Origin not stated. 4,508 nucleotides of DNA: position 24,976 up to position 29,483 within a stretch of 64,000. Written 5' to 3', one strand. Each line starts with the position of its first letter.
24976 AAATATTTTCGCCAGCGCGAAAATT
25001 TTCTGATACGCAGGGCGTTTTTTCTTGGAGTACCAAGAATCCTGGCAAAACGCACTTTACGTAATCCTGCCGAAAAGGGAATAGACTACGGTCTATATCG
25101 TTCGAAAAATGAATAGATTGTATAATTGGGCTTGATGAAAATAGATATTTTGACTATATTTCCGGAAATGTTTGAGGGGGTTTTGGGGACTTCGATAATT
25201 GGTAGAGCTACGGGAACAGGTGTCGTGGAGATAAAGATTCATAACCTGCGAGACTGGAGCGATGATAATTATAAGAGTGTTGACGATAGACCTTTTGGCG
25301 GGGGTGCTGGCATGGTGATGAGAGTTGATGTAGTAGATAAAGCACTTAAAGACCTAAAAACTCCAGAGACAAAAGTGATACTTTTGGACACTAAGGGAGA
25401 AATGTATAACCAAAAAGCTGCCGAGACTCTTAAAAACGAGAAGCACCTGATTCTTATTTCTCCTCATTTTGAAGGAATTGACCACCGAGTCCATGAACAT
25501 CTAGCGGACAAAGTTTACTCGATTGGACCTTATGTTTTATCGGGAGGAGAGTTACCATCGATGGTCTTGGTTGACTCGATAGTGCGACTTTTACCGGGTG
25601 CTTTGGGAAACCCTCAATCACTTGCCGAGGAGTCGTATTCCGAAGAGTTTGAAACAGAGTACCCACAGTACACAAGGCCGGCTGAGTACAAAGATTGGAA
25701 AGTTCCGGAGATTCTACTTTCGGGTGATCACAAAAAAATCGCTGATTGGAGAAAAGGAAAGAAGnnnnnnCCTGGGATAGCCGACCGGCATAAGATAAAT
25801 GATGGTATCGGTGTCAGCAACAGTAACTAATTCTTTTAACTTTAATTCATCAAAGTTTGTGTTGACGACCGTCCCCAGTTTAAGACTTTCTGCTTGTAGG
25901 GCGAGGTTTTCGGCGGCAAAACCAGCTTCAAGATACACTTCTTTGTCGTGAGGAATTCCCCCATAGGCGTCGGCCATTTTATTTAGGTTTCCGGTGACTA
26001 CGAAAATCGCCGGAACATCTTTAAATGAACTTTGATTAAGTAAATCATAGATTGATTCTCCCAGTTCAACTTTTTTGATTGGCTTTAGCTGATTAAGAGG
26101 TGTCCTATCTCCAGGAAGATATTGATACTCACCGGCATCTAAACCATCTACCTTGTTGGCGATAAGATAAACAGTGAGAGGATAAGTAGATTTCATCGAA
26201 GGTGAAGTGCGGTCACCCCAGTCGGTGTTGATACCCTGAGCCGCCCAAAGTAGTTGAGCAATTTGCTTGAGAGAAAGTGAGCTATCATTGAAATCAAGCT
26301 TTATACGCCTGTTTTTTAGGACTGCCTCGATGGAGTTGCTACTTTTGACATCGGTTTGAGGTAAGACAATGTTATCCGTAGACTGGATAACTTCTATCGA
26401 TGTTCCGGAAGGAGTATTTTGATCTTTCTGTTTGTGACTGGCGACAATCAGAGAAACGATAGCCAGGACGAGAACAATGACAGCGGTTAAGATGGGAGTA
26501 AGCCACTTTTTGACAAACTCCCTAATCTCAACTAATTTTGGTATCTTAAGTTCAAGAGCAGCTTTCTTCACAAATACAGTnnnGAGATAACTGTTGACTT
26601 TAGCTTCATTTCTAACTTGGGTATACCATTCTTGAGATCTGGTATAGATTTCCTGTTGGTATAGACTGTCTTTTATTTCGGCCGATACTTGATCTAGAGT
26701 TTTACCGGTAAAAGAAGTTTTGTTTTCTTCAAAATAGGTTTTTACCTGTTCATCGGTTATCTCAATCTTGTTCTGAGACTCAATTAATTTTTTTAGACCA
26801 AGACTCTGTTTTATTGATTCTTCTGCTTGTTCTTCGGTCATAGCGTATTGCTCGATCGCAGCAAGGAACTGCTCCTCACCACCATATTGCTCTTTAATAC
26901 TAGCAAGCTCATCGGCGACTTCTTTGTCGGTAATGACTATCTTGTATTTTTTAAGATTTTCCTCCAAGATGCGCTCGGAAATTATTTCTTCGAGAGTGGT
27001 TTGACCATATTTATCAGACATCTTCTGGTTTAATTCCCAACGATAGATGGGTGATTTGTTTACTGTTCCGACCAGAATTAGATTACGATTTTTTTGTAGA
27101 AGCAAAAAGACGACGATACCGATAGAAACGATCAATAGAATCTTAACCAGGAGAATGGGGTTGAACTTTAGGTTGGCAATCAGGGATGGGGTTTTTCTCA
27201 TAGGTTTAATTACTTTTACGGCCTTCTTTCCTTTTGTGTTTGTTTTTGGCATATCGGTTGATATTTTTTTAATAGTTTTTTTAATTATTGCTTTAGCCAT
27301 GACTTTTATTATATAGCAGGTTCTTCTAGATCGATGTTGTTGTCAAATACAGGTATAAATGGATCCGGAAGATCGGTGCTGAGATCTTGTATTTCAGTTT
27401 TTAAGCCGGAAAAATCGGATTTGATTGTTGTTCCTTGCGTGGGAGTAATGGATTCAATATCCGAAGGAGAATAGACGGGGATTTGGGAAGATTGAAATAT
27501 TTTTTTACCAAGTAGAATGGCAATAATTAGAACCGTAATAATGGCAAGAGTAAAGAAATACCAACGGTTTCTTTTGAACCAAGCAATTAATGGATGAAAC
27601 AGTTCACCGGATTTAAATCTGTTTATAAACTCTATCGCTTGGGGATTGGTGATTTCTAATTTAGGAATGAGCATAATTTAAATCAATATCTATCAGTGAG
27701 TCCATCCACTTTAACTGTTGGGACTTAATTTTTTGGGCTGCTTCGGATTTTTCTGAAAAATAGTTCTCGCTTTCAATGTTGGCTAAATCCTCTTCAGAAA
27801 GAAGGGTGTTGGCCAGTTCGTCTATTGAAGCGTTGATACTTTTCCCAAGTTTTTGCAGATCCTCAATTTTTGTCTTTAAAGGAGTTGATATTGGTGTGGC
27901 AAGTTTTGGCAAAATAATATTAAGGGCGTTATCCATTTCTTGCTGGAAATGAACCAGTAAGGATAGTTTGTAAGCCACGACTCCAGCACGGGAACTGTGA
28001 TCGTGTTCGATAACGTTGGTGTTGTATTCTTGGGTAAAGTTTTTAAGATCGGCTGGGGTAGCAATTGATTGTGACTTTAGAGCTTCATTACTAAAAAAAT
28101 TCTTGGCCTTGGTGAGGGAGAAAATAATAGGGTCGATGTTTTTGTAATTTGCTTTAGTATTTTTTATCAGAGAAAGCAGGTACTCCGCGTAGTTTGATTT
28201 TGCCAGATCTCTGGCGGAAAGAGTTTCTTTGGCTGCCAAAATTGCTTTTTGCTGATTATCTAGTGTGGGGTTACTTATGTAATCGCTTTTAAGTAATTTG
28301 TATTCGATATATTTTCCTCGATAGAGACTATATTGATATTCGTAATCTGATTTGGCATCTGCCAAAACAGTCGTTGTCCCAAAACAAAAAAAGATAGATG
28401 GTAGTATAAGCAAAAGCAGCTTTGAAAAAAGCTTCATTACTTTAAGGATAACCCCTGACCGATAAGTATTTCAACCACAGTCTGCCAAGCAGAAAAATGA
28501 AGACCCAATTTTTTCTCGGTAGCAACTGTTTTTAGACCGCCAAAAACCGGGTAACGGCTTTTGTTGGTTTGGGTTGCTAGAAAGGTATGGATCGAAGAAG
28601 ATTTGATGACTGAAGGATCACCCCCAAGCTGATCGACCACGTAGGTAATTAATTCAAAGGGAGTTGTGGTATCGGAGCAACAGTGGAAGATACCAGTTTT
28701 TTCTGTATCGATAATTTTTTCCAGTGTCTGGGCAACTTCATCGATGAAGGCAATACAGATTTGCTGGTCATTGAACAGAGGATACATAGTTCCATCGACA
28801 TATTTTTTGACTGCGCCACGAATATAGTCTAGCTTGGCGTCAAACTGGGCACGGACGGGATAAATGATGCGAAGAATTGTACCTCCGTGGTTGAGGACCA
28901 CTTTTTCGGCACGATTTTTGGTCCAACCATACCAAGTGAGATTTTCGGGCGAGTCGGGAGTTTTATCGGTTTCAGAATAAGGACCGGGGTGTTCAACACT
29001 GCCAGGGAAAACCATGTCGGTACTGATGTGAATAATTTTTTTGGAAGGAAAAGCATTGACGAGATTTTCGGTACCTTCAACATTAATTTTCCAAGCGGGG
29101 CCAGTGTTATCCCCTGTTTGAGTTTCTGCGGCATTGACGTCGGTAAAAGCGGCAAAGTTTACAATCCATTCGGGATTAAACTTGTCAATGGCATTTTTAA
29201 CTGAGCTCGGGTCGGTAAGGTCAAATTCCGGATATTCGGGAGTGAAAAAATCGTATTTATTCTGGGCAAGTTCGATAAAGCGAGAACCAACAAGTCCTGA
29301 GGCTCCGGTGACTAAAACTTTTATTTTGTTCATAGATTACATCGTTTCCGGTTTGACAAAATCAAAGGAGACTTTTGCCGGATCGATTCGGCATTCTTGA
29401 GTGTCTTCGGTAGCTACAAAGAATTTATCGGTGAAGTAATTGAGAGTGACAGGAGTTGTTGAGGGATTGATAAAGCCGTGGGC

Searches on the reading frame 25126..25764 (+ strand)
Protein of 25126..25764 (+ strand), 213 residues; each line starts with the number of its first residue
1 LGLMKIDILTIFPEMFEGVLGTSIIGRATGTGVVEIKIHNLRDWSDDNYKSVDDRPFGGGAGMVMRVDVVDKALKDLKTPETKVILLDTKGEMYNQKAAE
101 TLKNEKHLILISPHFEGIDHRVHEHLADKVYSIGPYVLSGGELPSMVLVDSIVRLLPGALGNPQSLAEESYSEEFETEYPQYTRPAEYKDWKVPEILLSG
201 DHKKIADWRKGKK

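Call 55: search_protein_families(library=pfam, proteins=[window:25126-25764:+], max_evalue=0.0001)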
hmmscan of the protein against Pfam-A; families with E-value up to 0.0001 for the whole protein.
window:25126-25764:+ (213 aa): 1 family
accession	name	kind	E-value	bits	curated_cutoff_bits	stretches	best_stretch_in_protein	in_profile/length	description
PF01746.26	tRNA_m1G_MT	-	1.6e-52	178.5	27.3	1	27-211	3-184/195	tRNA (Guanine-1)-methyltransferase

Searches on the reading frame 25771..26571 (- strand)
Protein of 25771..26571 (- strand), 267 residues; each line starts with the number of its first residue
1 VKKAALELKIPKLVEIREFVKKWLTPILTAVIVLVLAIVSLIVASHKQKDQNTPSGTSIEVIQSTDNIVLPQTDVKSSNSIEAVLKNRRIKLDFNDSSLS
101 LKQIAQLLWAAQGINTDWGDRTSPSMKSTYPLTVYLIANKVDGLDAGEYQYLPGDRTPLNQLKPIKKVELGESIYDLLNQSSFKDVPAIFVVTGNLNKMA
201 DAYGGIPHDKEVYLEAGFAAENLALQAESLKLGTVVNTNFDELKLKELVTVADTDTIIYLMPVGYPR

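Call 55: search_protein_families(library=pfam, proteins=[window:25771-26571:-], max_evalue=0.0001)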
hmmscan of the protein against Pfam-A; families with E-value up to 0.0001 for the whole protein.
window:25771-26571:- (267 aa): 1 family
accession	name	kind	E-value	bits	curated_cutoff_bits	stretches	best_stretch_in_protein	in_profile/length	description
PF00881.29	Nitroreductase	-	3.2e-18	66.9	23.5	1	88-265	4-167/167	Nitroreductase family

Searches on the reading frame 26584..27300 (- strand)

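Call 55: search_protein_families(library=pfam, proteins=[window:26584-27300:-], max_evalue=0.0001)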
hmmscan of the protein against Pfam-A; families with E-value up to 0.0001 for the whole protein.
window:26584-27300:- (239 aa): 1 family
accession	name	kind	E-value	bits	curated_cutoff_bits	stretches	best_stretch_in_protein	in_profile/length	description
PF13624.11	SurA_N_3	-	7.6e-09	36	27.2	1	98-172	83-161/162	SurA-like N-terminal domain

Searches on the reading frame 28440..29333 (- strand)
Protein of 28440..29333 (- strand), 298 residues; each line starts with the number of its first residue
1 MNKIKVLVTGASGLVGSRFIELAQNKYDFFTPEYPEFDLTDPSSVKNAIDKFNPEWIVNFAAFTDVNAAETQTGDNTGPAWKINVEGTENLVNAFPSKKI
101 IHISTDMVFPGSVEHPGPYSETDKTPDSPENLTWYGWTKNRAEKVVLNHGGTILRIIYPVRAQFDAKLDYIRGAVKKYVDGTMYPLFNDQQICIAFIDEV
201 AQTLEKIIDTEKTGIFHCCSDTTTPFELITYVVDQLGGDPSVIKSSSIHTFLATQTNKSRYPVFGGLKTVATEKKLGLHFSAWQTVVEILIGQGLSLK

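Call 55: search_protein_families(library=pfam, proteins=[window:28440-29333:-], max_evalue=0.0001)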
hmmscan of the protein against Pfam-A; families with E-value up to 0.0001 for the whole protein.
window:28440-29333:- (298 aa): 6 families
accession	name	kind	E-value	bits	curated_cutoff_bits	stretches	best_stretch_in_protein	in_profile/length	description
PF04321.23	RmlD_sub_bind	-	7.4e-35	120.9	27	1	5-290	2-281/287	RmlD substrate binding domain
PF01370.27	Epimerase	-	4e-15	56.3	20.9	1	6-149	1-156/240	NAD dependent epimerase/dehydratase family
PF16363.11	GDP_Man_Dehyd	-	6.6e-11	42.7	27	1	36-148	58-166/332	GDP-mannose 4,6 dehydratase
PF02719.21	Polysacc_synt_2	-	2.9e-06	27.1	20.2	0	38-107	62-130/293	Polysaccharide biosynthesis protein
PF01073.25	3Beta_HSD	-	3.9e-06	26.6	22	1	34-152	49-163/280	3-beta hydroxysteroid dehydrogenase/isomerase family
PF07993.18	NAD_binding_4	-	7.2e-06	25.8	20.1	1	67-154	95-198/258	Male sterility protein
